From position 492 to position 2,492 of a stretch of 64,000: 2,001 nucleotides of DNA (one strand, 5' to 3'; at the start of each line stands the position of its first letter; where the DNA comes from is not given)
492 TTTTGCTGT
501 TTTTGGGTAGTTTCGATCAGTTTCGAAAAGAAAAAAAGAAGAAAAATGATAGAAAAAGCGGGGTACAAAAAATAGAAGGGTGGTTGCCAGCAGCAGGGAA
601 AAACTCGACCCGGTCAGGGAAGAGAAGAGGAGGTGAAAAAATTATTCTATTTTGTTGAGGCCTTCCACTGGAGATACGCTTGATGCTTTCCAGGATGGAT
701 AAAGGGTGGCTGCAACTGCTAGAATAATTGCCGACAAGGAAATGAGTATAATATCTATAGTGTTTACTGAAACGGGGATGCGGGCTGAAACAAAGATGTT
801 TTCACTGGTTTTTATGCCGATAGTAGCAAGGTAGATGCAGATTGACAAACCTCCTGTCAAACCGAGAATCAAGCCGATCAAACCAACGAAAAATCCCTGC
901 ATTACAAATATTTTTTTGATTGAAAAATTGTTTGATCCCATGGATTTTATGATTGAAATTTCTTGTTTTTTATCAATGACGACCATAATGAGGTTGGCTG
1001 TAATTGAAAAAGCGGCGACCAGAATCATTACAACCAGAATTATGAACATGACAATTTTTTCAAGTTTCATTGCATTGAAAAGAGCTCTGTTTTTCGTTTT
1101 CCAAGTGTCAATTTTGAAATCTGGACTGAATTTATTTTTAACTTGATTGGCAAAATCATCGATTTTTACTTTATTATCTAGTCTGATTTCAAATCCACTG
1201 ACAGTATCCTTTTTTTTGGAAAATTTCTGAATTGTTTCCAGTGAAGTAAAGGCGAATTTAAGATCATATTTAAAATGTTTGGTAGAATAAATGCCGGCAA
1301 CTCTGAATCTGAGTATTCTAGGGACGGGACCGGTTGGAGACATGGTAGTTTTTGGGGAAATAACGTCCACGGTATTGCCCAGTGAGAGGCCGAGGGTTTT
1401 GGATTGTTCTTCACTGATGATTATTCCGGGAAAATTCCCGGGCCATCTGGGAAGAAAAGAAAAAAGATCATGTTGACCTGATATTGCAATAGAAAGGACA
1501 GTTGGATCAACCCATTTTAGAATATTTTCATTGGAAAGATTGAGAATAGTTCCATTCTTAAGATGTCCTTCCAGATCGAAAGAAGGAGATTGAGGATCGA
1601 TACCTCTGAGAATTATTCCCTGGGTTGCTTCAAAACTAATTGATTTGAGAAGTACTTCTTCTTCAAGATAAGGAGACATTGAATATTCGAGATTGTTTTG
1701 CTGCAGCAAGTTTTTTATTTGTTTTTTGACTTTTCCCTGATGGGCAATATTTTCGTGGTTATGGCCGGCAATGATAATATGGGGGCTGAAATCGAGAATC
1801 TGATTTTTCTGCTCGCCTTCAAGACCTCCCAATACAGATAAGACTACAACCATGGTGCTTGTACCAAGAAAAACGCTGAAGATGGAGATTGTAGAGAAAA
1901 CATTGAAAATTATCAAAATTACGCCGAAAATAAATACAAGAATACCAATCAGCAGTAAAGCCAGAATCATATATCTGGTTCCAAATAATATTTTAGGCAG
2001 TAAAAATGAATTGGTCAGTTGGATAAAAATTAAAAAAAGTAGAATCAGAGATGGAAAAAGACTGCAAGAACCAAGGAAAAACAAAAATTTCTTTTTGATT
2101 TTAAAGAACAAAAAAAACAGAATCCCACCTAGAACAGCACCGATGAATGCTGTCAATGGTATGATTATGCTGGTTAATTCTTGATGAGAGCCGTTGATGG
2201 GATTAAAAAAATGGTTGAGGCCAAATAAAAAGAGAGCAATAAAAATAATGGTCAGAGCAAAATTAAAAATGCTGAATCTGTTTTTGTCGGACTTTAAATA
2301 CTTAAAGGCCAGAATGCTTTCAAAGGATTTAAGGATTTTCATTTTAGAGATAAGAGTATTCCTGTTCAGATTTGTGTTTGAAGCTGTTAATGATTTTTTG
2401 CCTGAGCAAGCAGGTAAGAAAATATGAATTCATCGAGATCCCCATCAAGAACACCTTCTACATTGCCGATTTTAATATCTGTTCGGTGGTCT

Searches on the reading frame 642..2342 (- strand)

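Call 85: search_protein_families(library=pfam, proteins=[window:642-2342:-], max_evalue=0.00001)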
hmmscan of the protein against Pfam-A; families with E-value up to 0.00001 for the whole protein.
window:642-2342:- (566 aa): 1 family
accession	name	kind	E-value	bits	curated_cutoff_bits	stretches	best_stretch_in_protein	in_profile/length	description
PF02687.27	FtsX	-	5.8e-15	55.8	25.5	1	434-558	2-120/120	FtsX-like permease C-terminal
